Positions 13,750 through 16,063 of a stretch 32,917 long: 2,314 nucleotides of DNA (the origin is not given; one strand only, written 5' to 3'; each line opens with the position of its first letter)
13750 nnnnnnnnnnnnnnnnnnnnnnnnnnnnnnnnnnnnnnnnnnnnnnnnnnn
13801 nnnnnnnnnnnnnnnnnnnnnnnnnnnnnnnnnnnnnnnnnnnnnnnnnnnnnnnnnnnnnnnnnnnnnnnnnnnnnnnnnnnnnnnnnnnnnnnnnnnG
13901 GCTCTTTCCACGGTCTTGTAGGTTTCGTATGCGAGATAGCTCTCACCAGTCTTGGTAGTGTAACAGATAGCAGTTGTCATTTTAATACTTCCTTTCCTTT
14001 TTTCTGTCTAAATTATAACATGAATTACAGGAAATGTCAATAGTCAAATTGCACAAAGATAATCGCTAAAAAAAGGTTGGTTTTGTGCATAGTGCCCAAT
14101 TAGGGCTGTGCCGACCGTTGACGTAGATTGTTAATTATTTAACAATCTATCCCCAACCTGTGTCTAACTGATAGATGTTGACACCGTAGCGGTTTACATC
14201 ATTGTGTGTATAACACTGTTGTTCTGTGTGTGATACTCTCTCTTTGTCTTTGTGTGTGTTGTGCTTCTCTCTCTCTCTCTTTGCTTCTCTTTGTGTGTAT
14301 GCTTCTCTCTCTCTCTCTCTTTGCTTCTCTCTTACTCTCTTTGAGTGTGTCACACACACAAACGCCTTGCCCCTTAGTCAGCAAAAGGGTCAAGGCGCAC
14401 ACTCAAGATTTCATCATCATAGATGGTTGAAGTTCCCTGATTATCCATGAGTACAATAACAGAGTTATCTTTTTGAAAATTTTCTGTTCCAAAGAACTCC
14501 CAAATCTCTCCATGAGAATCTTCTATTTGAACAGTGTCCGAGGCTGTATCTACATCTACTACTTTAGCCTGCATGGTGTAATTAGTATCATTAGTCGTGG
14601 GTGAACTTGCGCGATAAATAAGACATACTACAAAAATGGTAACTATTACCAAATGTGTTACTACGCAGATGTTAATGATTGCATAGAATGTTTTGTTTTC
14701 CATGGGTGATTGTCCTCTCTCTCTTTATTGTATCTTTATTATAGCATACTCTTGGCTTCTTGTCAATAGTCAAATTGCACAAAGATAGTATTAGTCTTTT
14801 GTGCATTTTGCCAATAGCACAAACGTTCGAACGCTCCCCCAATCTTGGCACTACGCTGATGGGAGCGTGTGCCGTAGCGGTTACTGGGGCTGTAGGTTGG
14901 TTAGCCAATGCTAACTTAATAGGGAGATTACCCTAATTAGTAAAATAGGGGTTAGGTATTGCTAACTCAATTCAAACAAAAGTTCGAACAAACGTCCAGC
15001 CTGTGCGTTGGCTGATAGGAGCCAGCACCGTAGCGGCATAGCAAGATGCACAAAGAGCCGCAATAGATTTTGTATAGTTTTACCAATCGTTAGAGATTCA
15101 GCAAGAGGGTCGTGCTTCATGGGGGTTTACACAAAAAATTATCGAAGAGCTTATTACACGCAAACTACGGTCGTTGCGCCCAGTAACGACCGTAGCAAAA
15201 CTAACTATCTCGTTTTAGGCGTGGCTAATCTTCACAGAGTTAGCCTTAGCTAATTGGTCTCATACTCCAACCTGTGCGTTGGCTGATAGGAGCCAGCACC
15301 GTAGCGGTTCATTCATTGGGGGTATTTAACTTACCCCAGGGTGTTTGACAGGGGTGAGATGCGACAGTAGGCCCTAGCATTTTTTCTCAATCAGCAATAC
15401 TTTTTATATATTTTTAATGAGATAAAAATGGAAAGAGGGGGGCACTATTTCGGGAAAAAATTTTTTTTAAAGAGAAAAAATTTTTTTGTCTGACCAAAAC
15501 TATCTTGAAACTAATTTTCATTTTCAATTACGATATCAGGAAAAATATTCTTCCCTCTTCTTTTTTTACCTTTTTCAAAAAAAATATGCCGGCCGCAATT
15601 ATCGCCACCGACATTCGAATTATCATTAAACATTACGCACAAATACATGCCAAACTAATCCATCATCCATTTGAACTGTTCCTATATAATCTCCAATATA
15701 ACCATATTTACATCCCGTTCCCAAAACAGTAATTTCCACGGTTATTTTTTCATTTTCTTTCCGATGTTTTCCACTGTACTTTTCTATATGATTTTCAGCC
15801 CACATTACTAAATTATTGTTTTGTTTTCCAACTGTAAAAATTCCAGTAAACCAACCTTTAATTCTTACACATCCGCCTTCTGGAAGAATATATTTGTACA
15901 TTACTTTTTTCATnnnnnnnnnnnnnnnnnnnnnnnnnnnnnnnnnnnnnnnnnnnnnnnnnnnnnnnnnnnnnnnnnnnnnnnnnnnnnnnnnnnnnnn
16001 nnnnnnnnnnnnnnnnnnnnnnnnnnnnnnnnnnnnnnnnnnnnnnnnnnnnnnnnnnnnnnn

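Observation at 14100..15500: Structured non-coding transition region with perfect 37-bp direct repeats and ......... motifs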

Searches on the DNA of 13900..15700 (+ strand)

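Call 7: search_rna_families(source=window, start=13900, end=15700, threshold=evalue, max_evalue=10, show_alignments=3)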
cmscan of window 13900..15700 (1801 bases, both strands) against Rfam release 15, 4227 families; matches with E-value up to 10: 5.
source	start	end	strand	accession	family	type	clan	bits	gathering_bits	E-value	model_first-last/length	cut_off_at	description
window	14775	14819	+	RF03070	ssNA-helicase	Gene; sRNA;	-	19.1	41.5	1.8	1-49/49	no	ssNA-helicase RNA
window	15162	15198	-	RF00774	mir-360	Gene; miRNA;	-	17.1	60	3.4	10-51/62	no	mir-360 microRNA precursor family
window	14929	15000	+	RF03027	RT-6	Gene; sRNA;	-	16.1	46.7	2.2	1-75/75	no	RT-6 RNA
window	14773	14808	+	RF00679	mir-210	Gene; miRNA;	-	15.3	50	5.1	25-62/96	no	mir-210 microRNA precursor family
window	13986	14153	-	RF02060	STnc410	Gene; sRNA;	-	13.8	50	6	1-158/158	no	Enterobacterial sRNA STnc410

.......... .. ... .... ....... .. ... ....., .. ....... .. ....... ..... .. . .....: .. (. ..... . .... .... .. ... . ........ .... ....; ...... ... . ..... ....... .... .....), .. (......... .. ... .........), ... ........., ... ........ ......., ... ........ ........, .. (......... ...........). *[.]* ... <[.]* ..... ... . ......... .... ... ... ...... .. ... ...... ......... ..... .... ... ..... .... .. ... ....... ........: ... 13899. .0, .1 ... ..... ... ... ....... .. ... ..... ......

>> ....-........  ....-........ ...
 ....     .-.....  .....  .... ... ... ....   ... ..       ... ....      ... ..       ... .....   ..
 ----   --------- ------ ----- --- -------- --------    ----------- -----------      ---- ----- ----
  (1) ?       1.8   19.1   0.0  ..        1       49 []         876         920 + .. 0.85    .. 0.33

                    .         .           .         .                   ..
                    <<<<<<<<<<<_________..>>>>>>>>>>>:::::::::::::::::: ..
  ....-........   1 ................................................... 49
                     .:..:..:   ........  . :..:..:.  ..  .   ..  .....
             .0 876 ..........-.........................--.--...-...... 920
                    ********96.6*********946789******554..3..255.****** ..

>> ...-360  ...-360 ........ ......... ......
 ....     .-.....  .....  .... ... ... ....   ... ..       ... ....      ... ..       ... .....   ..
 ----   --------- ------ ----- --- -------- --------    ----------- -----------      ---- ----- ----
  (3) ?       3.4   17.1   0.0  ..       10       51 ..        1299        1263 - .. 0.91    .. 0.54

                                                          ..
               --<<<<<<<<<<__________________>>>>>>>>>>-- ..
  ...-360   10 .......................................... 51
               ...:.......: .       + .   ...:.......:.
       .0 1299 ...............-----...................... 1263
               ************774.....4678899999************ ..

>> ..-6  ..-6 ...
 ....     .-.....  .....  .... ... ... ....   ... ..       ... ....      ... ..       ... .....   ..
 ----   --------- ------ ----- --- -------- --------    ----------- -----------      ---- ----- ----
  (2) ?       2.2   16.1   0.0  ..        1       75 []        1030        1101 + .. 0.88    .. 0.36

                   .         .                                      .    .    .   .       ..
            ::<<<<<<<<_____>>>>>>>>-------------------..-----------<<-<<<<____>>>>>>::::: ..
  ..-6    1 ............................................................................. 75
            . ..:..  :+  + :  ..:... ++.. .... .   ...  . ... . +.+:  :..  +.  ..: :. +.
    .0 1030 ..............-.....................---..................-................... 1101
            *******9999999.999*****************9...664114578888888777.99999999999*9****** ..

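Call 8: search_dna_similar(query=window:14000-15600:+, collection=phages, mode=distant)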
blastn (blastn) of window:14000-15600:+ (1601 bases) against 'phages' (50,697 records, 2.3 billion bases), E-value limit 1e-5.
No match.

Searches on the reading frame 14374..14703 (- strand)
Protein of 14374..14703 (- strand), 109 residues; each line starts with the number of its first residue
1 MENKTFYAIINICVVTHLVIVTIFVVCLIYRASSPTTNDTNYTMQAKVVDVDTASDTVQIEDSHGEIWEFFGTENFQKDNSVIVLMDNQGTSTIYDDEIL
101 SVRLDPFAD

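Call 32: find_encoding_contigs(protein=window:14374-14703:-, flank=6000, max_places=10)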
Protein window:14374-14703:- (109 aa): 4 contigs read that carry it; 4 places shown.
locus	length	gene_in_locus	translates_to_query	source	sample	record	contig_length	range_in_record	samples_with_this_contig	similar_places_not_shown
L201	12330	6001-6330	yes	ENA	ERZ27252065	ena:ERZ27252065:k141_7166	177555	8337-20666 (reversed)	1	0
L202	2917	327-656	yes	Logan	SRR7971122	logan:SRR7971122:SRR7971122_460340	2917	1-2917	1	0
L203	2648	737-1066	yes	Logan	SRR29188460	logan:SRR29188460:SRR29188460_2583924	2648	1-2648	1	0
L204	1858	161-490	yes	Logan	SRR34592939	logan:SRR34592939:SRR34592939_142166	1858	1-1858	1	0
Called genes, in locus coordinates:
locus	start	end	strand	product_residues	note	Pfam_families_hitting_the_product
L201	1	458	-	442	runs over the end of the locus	-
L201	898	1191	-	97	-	-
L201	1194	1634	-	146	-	-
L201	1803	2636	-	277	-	PF13392:HNH_3 (weak), PF07463:NUMOD4, PF13392:HNH_3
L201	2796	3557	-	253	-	PF27269:YonG_N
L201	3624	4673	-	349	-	-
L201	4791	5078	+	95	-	PF24043:DUF7352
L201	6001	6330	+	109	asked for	-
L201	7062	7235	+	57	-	-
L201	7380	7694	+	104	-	-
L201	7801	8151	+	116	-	-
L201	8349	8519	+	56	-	-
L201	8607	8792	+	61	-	-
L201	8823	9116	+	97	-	-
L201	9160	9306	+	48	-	-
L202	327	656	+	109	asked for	-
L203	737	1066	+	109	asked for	-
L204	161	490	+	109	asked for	-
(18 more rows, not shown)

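Call 39: find_homologous_proteins(query=window:14374-14703:-, max_evalue=0.00001)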
Query window:14374-14703:- (109 aa): 36 proteins with E <= 0.00001 among 38 candidates.
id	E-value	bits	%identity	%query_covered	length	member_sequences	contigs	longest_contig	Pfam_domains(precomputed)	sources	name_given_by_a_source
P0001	8.0e-64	230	97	100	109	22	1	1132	-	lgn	-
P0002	2.6e-59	216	94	100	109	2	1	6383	-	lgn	-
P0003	1.4e-58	213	94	100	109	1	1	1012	-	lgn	-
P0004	8.4e-58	211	91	100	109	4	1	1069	-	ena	-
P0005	1.6e-57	210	92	100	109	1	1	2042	-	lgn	-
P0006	1.8e-57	210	91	100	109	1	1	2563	-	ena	-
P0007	3.0e-57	209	92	100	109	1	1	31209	-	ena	-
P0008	3.8e-57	209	88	100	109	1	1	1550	-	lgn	-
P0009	6.2e-49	182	77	100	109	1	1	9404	-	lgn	-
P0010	1.5e-48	181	78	100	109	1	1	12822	-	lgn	-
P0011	1.4e-47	178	76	100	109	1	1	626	-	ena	-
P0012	1.1e-45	172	73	100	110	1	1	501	-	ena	-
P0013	9.1e-44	166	90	81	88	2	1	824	-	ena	-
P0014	1.4e-43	165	71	100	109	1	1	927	-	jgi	jgi:hypothetical protein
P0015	1.8e-43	165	71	100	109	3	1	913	-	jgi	jgi:hypothetical protein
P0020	6.1e-42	160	68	100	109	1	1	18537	-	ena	-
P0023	1.8e-39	152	66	100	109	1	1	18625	-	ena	-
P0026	1.2e-38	149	63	100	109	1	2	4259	-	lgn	-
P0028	3.1e-38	148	63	100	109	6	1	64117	-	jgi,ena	-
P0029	5.3e-36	141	62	100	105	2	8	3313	-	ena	-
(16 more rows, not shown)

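Call 40: find_encoding_contigs(protein=P0007, flank=4000, max_places=3)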
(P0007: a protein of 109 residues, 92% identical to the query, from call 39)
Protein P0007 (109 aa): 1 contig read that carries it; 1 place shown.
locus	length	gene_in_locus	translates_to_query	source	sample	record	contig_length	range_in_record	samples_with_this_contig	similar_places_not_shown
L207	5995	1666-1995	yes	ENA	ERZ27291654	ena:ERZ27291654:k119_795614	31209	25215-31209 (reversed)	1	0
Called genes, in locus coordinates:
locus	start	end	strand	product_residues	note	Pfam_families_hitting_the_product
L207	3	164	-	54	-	?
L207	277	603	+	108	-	PF24043:DUF7352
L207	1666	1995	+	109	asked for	-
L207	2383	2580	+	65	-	-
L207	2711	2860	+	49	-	-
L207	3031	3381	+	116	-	-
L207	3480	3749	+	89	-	-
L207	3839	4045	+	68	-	-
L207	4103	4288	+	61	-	-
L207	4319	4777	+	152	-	-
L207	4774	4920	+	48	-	-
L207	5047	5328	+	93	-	-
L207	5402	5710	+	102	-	-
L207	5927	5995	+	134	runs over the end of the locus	PF06941:NT5C (weak)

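Call 41: find_encoding_contigs(protein=P0002, flank=4000, max_places=3)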
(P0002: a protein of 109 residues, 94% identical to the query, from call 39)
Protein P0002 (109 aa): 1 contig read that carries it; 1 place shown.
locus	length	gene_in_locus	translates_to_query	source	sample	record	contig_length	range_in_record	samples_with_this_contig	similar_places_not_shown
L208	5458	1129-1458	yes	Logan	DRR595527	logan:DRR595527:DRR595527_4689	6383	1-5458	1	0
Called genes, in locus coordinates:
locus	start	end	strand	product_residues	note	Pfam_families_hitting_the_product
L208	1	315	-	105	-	?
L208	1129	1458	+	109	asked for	-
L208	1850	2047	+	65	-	-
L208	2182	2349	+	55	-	-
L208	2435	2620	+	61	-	-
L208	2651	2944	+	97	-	-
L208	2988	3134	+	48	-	-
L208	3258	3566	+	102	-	-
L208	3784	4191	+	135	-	PF06941:NT5C (weak)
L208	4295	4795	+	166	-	-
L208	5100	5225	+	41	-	-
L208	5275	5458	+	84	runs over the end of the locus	-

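Call 42: find_encoding_contigs(protein=P0010, flank=4000, max_places=3)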
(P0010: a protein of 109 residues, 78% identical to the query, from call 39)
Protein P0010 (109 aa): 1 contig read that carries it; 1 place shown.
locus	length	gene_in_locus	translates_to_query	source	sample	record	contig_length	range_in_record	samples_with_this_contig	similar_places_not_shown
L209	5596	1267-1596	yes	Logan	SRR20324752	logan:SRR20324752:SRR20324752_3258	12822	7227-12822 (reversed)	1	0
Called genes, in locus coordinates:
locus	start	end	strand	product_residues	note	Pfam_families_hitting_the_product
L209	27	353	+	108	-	PF24043:DUF7352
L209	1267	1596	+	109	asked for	-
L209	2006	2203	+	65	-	-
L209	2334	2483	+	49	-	-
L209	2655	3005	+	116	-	-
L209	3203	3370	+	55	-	-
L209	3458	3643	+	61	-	-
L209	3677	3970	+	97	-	-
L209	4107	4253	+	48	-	-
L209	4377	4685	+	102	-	-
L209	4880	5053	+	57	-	-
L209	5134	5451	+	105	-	-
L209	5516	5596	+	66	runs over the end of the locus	-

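Call 43: find_encoding_contigs(protein=P0009, flank=4000, max_places=3)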
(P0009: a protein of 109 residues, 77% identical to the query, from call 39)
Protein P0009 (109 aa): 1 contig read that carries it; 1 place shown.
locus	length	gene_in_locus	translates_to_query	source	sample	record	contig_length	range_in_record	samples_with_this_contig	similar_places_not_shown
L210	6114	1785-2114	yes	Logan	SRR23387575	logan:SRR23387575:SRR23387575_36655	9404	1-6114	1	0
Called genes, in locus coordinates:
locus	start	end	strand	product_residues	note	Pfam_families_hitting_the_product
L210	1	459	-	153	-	?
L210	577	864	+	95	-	PF24043:DUF7352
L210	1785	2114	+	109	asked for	-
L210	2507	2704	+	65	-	-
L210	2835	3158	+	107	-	-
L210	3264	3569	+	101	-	-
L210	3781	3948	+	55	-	-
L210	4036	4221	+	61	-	-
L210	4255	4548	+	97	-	-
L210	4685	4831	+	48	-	-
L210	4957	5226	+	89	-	-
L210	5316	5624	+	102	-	-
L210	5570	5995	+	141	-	-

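Call 47: find_encoding_contigs(protein=P0020, flank=4000, max_places=2)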
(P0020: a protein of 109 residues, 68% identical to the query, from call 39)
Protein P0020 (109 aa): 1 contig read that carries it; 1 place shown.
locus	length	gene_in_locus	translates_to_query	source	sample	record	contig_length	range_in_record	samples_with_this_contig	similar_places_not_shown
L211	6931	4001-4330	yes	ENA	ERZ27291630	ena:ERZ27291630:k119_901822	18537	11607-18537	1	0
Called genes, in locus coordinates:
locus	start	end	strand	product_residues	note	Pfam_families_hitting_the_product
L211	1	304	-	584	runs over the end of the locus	-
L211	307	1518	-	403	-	PF27269:YonG_N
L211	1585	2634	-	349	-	-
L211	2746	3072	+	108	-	PF24043:DUF7352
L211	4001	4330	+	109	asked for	-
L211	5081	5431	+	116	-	-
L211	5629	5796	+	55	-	-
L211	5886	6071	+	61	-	-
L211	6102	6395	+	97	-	-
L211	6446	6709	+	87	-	-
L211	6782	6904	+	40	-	-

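Call 48: find_encoding_contigs(protein=P0023, flank=4000, max_places=2)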
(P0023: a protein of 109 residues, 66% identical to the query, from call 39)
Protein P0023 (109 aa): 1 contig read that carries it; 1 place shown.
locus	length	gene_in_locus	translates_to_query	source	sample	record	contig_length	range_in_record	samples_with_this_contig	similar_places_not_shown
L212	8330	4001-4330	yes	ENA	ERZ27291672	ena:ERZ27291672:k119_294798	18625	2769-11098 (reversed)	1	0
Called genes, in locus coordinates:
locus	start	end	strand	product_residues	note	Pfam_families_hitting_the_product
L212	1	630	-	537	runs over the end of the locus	-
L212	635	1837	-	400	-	PF27269:YonG_N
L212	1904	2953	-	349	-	-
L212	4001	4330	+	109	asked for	-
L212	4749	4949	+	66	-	-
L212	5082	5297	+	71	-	-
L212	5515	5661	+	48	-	-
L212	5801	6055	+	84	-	-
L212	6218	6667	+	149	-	-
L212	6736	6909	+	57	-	-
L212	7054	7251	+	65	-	-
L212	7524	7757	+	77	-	-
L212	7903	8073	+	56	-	-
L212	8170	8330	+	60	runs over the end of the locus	-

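Call 49: find_encoding_contigs(protein=P0028, flank=4000, max_places=2)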
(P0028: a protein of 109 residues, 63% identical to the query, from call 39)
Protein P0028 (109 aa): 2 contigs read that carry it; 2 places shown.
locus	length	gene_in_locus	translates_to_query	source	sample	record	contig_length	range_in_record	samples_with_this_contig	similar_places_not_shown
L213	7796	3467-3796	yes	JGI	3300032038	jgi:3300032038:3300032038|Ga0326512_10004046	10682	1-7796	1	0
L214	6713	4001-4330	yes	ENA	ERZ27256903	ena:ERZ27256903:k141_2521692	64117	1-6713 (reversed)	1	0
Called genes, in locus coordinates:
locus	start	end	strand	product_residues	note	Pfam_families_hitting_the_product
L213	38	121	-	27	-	-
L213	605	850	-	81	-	PF27269:YonG_N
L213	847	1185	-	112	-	-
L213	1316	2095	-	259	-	-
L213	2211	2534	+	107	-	PF24043:DUF7352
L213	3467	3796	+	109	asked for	-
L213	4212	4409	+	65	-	-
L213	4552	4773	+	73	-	-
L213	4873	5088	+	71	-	-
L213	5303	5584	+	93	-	-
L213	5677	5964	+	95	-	-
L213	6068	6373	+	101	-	-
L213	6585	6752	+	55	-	-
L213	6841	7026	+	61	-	-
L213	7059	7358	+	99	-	-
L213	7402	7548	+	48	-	-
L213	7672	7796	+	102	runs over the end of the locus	-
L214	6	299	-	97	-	-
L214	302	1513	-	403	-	PF27269:YonG_N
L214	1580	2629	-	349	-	-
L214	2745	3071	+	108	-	PF24043:DUF7352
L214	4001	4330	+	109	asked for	-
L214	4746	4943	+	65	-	-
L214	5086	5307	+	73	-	-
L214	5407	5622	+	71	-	-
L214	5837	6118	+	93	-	-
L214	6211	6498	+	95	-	-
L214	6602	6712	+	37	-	?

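Call 78: search_protein_families(library=pfam, proteins=[window:14374-14703:-], max_evalue=0.01)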
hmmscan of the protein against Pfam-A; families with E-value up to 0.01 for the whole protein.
window:14374-14703:- (109 aa): 0 families

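Call 85: find_encoding_contigs(protein=P0029, flank=3000, max_places=4)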
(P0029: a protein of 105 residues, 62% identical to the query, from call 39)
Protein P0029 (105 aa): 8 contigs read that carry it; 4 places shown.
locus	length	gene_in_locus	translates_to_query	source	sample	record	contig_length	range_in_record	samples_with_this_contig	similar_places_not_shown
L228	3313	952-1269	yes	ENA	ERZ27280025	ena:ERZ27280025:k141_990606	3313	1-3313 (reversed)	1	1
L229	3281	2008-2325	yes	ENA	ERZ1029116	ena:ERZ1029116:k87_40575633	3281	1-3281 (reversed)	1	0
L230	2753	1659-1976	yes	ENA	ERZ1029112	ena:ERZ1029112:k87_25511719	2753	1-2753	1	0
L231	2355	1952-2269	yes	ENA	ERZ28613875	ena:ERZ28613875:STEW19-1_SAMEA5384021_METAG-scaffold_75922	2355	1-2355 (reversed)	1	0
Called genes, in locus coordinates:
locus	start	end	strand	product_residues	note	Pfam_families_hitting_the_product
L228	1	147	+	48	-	?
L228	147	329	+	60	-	-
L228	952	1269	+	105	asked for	-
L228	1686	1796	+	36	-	-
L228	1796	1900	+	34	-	-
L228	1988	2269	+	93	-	-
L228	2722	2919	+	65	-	-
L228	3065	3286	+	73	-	-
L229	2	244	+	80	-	?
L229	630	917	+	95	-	-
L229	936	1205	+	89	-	-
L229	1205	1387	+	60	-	-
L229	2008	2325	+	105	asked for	-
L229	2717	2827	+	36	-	-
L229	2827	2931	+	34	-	-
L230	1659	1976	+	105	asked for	-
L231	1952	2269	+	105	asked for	-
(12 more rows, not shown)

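Call 86: find_encoding_contigs(protein=P0026, flank=3000, max_places=3)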
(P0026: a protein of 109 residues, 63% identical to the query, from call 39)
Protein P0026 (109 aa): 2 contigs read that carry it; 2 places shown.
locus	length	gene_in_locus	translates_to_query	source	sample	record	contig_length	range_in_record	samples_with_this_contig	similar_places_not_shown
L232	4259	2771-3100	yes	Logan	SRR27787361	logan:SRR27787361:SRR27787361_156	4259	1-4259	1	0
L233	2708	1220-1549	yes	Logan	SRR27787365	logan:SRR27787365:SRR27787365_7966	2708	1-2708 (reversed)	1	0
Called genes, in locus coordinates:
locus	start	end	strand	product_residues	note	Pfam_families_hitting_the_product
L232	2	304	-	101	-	?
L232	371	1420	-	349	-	-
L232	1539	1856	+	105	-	PF24043:DUF7352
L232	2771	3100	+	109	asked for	-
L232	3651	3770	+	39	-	-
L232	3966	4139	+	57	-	-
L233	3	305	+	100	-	?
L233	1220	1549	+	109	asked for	-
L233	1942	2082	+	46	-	-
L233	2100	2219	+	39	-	-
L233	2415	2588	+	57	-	-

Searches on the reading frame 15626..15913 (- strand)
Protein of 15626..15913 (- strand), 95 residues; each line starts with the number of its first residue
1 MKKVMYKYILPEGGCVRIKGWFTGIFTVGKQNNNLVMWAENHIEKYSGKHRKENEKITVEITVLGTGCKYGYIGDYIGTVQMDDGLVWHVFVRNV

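Call 33: find_encoding_contigs(protein=window:15626-15913:-, flank=6000, max_places=10)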
Protein window:15626-15913:- (95 aa): 2 contigs read that carry it; 2 places shown.
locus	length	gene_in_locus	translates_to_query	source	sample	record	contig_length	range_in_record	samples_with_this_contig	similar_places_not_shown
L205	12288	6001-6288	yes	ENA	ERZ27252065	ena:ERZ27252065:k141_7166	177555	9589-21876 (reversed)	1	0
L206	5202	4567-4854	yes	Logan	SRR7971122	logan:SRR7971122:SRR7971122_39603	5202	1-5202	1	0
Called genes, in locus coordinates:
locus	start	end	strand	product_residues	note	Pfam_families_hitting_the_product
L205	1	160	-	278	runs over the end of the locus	PF07463:NUMOD4 (faint), PF13392:HNH_3, PF07453:NUMOD1 (weak)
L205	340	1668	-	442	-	-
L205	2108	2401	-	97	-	-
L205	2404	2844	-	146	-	-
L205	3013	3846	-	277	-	PF13392:HNH_3 (weak), PF07463:NUMOD4, PF13392:HNH_3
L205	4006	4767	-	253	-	PF27269:YonG_N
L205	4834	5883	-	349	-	-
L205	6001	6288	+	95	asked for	PF24043:DUF7352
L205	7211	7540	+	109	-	-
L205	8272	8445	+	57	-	-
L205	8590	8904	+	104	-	-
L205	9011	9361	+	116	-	-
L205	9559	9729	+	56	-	-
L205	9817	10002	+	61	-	-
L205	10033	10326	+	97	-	-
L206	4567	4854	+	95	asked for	PF24043:DUF7352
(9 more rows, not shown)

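Call 78: search_protein_families(library=pfam, proteins=[window:15626-15913:-], max_evalue=0.01)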
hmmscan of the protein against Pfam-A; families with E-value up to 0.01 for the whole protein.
window:15626-15913:- (95 aa): 1 family
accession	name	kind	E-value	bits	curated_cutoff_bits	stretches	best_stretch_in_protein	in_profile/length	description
PF24043.1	DUF7352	-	4.7e-11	43.2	27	1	1-93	1-89/97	Domain of unknown function (DUF7352)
